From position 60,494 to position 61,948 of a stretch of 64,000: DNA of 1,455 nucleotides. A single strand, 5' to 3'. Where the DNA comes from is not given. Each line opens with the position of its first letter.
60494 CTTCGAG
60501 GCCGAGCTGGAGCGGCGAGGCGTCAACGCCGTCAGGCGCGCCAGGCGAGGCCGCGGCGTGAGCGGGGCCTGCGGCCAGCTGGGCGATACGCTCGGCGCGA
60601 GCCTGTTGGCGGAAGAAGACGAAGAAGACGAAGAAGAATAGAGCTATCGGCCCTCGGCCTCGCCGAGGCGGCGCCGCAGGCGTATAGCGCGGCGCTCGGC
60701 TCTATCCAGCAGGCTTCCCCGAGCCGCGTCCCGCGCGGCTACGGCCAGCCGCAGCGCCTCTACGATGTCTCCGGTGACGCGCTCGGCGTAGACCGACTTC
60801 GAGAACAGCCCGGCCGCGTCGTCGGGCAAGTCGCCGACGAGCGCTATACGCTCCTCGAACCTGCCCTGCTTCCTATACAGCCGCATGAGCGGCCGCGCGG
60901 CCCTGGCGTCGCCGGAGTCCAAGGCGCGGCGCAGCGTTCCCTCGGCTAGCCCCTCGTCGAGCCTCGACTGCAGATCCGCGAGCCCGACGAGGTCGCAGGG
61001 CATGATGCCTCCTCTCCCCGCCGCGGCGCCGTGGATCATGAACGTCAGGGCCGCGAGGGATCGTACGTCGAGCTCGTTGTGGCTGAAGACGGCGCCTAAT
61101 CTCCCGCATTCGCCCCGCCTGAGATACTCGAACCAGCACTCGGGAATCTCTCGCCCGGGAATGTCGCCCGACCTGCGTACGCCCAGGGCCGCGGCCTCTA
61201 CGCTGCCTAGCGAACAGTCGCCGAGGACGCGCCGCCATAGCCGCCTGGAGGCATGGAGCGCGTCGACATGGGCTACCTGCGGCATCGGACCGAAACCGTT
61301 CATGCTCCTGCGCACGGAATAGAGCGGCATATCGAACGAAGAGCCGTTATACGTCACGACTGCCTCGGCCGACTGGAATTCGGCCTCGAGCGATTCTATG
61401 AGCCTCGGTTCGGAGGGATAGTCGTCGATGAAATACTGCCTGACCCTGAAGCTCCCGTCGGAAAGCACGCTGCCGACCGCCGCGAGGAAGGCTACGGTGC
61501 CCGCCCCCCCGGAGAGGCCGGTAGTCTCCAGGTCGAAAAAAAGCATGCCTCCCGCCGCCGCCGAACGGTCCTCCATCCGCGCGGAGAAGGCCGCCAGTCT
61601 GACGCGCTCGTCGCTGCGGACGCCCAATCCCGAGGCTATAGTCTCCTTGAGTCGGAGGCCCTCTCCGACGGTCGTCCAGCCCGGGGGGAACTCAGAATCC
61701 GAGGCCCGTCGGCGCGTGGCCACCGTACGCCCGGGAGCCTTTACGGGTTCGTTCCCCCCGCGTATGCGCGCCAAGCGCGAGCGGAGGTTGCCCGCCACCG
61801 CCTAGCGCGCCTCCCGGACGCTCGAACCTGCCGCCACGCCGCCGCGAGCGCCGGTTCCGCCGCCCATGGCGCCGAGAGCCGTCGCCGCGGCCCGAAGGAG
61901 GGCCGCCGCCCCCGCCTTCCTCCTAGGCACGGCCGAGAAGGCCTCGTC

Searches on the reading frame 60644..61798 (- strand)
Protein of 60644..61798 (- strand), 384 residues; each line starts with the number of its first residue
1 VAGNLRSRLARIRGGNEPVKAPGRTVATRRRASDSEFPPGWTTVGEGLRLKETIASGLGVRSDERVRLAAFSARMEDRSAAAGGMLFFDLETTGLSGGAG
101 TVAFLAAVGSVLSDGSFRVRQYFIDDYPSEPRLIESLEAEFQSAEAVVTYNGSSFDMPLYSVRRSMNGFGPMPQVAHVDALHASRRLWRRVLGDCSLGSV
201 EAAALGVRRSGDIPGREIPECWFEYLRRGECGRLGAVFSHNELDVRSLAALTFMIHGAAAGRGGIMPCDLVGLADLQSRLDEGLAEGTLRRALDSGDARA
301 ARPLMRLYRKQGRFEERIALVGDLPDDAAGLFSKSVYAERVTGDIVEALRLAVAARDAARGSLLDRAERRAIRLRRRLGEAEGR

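Call 39: find_encoding_contigs(protein=window:60644-61798:-, flank=10000, max_places=1)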
Protein window:60644-61798:- (384 aa): 2 contigs read that carry it; 1 place shown.
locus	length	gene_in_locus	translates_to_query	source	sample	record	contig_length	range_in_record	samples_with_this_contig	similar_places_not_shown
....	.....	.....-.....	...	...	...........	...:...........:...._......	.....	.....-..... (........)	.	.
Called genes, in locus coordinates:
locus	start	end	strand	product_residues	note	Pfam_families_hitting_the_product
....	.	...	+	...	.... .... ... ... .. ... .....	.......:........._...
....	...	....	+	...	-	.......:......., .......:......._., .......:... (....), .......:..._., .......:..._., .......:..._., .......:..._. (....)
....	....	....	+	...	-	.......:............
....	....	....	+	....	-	-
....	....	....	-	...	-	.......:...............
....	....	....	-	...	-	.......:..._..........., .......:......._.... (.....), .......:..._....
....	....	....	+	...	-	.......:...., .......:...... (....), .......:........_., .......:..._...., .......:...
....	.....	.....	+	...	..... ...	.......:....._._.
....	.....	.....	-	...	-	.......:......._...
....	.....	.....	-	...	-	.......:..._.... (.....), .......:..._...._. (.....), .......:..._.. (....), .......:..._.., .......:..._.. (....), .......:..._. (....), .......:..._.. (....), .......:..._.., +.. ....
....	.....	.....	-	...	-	-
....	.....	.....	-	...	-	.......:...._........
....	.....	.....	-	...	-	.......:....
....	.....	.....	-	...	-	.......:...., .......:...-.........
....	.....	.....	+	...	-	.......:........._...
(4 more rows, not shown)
